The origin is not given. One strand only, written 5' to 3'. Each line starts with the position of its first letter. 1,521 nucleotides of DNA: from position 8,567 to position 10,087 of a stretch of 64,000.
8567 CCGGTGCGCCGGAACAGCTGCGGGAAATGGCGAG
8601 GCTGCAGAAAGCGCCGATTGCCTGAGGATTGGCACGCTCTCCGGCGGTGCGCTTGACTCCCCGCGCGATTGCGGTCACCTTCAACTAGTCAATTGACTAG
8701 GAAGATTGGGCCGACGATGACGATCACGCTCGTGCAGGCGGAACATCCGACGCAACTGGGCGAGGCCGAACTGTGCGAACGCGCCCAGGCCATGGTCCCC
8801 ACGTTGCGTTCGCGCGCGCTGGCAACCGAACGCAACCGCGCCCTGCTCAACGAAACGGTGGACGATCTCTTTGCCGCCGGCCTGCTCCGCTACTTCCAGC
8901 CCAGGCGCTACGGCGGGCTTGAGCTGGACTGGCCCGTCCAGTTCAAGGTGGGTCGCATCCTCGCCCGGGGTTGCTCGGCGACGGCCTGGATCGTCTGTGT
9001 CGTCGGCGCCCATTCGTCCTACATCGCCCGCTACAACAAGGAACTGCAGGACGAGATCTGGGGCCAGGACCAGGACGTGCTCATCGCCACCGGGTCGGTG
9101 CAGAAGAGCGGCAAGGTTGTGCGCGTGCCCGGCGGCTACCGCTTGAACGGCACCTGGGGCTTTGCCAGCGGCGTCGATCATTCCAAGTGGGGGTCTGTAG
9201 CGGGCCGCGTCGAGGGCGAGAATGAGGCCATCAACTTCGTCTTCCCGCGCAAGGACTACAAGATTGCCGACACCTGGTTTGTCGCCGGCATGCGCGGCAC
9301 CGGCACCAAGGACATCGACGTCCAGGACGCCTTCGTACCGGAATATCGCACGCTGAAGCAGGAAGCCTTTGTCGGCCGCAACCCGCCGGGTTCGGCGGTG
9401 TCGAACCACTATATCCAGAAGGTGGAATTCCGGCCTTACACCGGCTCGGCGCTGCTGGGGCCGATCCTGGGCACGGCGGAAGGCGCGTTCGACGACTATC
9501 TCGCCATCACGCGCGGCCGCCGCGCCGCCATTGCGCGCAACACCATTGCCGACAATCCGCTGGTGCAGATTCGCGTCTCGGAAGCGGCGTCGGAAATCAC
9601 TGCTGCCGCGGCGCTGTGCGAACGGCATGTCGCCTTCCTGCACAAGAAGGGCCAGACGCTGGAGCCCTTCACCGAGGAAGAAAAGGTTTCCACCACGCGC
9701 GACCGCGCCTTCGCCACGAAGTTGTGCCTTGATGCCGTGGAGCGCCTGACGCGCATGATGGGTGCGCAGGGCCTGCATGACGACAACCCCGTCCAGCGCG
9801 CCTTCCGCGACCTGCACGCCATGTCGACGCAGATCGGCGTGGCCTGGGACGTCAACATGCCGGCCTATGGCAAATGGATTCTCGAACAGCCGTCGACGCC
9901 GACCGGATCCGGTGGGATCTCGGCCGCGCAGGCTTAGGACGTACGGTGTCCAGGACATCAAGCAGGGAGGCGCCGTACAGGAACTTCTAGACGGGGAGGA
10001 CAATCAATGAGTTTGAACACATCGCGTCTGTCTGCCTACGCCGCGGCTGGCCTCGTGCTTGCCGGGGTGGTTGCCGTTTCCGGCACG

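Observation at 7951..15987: TetR-controlled two-component flavin monooxygenase set (two ACAD-fold oxygenases plus a flavin reductase) co-localised and co-operonic with a cytoplasmic BisC-like molybdopterin S-/N-oxide reductase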

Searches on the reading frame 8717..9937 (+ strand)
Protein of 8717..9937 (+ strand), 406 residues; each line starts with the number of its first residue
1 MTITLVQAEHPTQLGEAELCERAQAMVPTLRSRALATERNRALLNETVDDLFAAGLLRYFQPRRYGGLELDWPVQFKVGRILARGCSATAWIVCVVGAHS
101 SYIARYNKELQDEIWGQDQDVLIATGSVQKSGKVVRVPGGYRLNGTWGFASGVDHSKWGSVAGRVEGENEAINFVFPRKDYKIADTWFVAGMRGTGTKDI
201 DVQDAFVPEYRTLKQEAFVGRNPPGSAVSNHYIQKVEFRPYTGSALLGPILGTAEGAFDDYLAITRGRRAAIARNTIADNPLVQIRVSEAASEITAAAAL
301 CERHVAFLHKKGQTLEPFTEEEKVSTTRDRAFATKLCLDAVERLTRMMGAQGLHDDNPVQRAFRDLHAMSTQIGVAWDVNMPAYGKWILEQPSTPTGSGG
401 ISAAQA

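Call 4: search_protein_families(library=pfam, proteins=[window:8717-9937:+])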
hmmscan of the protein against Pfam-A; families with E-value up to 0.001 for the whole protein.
window:8717-9937:+ (406 aa): 3 families
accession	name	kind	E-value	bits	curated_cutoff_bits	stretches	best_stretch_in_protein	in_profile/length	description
PF08028.16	Acyl-CoA_dh_2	-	9.1e-29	100.9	22.7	1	249-371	6-128/134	Acyl-CoA dehydrogenase, C-terminal domain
PF00441.29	Acyl-CoA_dh_1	-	2.4e-11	44.4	22.4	1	250-370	22-132/150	Acyl-CoA dehydrogenase, C-terminal domain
PF02771.21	Acyl-CoA_dh_N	-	6.6e-05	23.7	22.9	1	33-114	22-104/113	Acyl-CoA dehydrogenase, N-terminal domain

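Call 5: search_protein_families(library=ncbifam, proteins=[window:8717-9937:+])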
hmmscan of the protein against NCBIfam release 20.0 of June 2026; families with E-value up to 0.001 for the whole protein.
window:8717-9937:+ (406 aa): 8 families
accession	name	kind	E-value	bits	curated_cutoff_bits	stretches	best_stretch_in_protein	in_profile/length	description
NF045629.1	monooxsub_HsaA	equivalog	4e-86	289.2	450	1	22-379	3-364/383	3-hydroxy-9,10-secoandrosta-1,3,5(10)-triene-9,17-dione monooxygenase oxygenase subunit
NF045920.1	HphnlacHdxOX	equivalog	8.4e-66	222.4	650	1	20-389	2-375/384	p-hydroxyphenylacetate 3-hydroxylase oxygenase component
TIGR04022.1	sulfur_SfnB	equivalog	4.2e-17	62.1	430.9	1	16-379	7-372/391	SfnB family sulfur acquisition oxidoreductase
NF043015.1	DibenthMonoxDszC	equivalog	5.1e-13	48.6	850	1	25-391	24-406/415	dibenzothiophene monooxygenase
NF042439.1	SulpropCoADesulf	equivalog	2.7e-11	42.9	600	1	23-370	4-353/379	3-sulfinopropanoyl-CoA desulfinase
NF043006.1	CyhCrbnylCoADH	equivalog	3.6e-09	36.1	650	1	39-373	32-359/380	cyclohexane-1-carbonyl-CoA dehydrogenase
NF042972.1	AcrlCoAredClosAcrC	equivalog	1.2e-06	27.5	640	0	30-113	24-107/378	acryloyl-CoA reductase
NF049984.1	Rv1679_FadE16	equivalog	0.00027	20.3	600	0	251-391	236-368/371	Rv1679 family acyl-CoA dehydrogenase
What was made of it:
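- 8717..9937 (+): Oxy1, oxygenase component of an HsaA/C2-HpaH-type group D two-component flavin monooxygenase (406 aa). NCBIfam bit scores: HsaA 289, C2-HpaH 222, SfnB 62, DszC 49 (call 5).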

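Call 22: search_solved_structures(query=window:8717-9937:+, max_evalue=0.00001)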
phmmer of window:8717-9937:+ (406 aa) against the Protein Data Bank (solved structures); distinct sequences matched with E-value up to 0.00001: 15.
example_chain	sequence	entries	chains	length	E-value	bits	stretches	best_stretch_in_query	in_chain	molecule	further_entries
2rfq_A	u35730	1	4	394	1.1e-62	215.3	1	17-369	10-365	3-HSA hydroxylase, oxygenase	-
3afe_A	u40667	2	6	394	1.2e-60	208.5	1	24-369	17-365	Hydroxylase, putative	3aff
2jbr_A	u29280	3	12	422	1.3e-55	192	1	8-395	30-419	P-HYDROXYPHENYLACETATE HYDROXYLASE C2 OXYGENASE COMPONENT | P-HYDROXYPHENYLACETATE HYDROXYLASE C2:OXYGENASE COMPONENT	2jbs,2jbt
2or0_A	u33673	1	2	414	8.3e-47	163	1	16-369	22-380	Hydroxylase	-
5lvu_A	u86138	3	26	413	6.7e-34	120.5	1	16-371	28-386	XiaF protein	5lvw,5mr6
7f70_A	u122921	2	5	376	2.5e-28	102.1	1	18-393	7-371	Rv3094c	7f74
7f72_A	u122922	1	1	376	3.5e-28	101.7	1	18-393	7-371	Rv3094c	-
5gj7_A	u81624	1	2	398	3.1e-19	72.2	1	32-368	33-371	Acyl-CoA dehydrogenase type 2 domain protein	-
5z8t_A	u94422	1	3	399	3.4e-19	72.1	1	32-368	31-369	Acyl-CoA dehydrogenase type 2 domain protein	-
3x0x_A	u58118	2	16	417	1.6e-10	43.6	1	31-376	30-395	DszC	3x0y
4doy_A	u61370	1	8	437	1.6e-10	43.5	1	31-376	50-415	Dibenzothiophene desulfurization enzyme C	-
4jek_A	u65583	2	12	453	1.8e-10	43.3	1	31-376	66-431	Dibenzothiophene desulfurization enzyme C | DszC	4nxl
1ws9_A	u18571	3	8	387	5.2e-08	35.3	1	131-374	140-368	acyl-CoA dehydrogenase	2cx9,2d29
3m9v_A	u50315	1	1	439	1.8e-06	30.2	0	18-365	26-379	FAD-dependent oxidoreductase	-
4kcf_A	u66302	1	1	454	2.1e-06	30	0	18-365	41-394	FAD-dependent oxidoreductase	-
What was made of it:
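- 8717..9937 (+): PDB matches: HsaA, C2, 2or0, XiaF (call 22).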

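Call 38: find_related_loci(query=window:8717-9937:+, collection=metagenome_contigs, flank=7000)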
Query window:8717-9937:+ (406 aa) in metagenome_contigs; peptide patterns used: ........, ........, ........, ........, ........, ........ (x = any residue, [..] = any of these).
111 stretches matched a pattern; 7 encode a relative of the query (tblastn E <= 1e-3); 7 distinct loci.
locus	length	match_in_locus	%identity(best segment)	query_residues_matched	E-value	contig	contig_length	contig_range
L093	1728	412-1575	34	11-393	8e-72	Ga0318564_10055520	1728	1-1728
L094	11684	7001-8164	34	11-393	1e-67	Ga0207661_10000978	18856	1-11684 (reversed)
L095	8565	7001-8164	34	11-393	1e-67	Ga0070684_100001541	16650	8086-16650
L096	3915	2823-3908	32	18-373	4e-54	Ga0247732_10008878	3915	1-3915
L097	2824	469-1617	28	18-392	5e-49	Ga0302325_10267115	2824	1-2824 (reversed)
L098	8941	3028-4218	28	8-392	2e-47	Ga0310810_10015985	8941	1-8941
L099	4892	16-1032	28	62-392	3e-42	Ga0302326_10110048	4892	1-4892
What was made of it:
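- Tried and rejected: Metagenome scan for Oxy1 relatives (call 38).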

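Call 39: find_homologous_proteins(query=window:8717-9937:+, max_evalue=1e-30)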
Query window:8717-9937:+ (406 aa): 488 proteins with E <= 1e-30 among 8000 candidates; the best 120 are listed.
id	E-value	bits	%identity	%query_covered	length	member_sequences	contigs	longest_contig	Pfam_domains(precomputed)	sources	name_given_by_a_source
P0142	2.4e-269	911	99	100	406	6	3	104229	PF00441.30,PF08028.17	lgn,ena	-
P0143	3.8e-226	768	83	100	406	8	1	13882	PF00441.30,PF08028.17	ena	-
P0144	2.0e-216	736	81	97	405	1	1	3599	PF00441.30,PF08028.17,PF02771.22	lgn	-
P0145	2.1e-157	542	61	94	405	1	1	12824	PF00441.30,PF08028.17,PF02771.22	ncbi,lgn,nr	ncbi:MAG: acyl-CoA dehydrogenase [Alphaproteobacteria bacterium]|nr:acyl-CoA dehydrogenase [Alphapro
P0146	1.1e-156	540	61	94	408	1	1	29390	PF00441.30,PF08028.17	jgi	jgi:3-hydroxy-9,10-secoandrosta-1,3,5(10)-triene-9,17-dione monooxygenase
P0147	1.5e-155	536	59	94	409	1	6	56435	PF00441.30,PF08028.17,PF02771.22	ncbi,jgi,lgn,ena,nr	ncbi:MAG: acyl-CoA dehydrogenase [Alphaproteobacteria bacterium]|nr:acyl-CoA dehydrogenase [Alphapro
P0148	3.3e-153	528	61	93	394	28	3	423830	PF00441.30,PF08028.17,PF02771.22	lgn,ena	-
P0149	1.5e-152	526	60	95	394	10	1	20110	PF00441.30,PF08028.17,PF02771.22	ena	-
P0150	1.6e-151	523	60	96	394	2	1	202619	PF00441.30,PF08028.17,PF02771.22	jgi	jgi:3-hydroxy-9,10-secoandrosta-1,3,5(10)-triene-9,17-dione monooxygenase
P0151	7.7e-151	520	60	93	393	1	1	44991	PF02770.25,PF00441.30,PF08028.17,PF02771.22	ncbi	-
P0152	6.1e-150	517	59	96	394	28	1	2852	PF00441.30,PF08028.17,PF02771.22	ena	-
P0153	1.6e-148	513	58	92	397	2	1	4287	PF00441.30,PF08028.17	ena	-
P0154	1.9e-148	513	59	93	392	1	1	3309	PF00441.30,PF08028.17,PF02771.22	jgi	-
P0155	3.1e-148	512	59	93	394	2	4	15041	PF02770.25,PF00441.30,PF08028.17,PF02771.22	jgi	jgi:3-hydroxy-9,10-secoandrosta-1,3,5(10)-triene-9,17-dione monooxygenase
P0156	2.4e-147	509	60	93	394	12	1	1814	PF00441.30,PF08028.17,PF02771.22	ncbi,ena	-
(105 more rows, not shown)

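Call 40: find_encoding_contigs(protein=P0143, flank=7000, max_places=2)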
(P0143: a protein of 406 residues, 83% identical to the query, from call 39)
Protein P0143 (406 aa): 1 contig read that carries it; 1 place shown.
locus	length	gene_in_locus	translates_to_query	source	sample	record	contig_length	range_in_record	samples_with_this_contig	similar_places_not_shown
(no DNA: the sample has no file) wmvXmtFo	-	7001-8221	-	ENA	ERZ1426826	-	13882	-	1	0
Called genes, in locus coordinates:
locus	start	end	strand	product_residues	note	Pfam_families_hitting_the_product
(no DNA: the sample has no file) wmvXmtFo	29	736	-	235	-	PF00857:Isochorismatase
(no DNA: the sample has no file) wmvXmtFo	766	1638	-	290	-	PF13714:PEP_mutase, PF00463:ICL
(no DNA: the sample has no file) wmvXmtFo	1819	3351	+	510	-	PF07519:Tannase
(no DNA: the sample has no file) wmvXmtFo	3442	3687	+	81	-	-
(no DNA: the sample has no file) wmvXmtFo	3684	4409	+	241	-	PF00106:adh_short, PF08659:KR (weak), PF13561:adh_short_C2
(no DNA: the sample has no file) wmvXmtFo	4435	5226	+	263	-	PF00753:Lactamase_B, PF16123:HAGH_C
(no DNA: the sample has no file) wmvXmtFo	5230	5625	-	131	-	PF07883:Cupin_2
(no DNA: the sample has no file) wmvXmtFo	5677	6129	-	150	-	-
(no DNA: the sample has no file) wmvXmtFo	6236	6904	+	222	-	PF00440:TetR_N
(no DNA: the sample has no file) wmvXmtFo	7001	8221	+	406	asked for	PF00441:Acyl-CoA_dh_1, PF08028:Acyl-CoA_dh_2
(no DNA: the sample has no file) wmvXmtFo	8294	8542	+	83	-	?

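Call 41: find_encoding_contigs(protein=P0147, flank=7000, max_places=2)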
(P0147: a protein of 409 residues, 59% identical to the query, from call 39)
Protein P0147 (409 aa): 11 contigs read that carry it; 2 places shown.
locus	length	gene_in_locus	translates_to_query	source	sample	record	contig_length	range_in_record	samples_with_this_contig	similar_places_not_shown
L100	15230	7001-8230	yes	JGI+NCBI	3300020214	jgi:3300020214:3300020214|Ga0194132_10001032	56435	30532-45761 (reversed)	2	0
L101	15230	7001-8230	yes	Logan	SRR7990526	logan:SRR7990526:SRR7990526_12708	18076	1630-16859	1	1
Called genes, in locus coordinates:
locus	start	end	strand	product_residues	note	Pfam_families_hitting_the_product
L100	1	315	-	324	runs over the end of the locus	PF16868:NMT1_3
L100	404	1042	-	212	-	PF00857:Isochorismatase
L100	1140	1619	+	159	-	PF04266:ASCH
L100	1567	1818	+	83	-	-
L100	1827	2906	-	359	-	PF08240:ADH_N, PF00107:ADH_zinc_N, PF13602:ADH_zinc_N_2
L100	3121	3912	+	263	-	PF00561:Abhydrolase_1, PF12146:Hydrolase_4, PF12697:Abhydrolase_6, PF00561:Abhydrolase_1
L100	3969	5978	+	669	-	PF00724:Oxidored_FMN, PF01134:GIDA (weak), PF01266:DAO (weak), PF07992:Pyr_redox_2, PF12831:FAD_oxidored (weak), PF13450:NAD_binding_8 (weak)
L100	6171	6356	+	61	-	-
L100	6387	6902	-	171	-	-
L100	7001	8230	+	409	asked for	PF02771:Acyl-CoA_dh_N (faint), PF00441:Acyl-CoA_dh_1, PF08028:Acyl-CoA_dh_2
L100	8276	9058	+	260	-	PF22814:WelO5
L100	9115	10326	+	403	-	PF01321:Creatinase_N (weak), PF00557:Peptidase_M24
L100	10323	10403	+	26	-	-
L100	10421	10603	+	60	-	-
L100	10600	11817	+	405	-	PF00083:Sugar_tr (faint), PF07690:MFS_1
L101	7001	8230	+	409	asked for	PF02771:Acyl-CoA_dh_N (faint), PF00441:Acyl-CoA_dh_1, PF08028:Acyl-CoA_dh_2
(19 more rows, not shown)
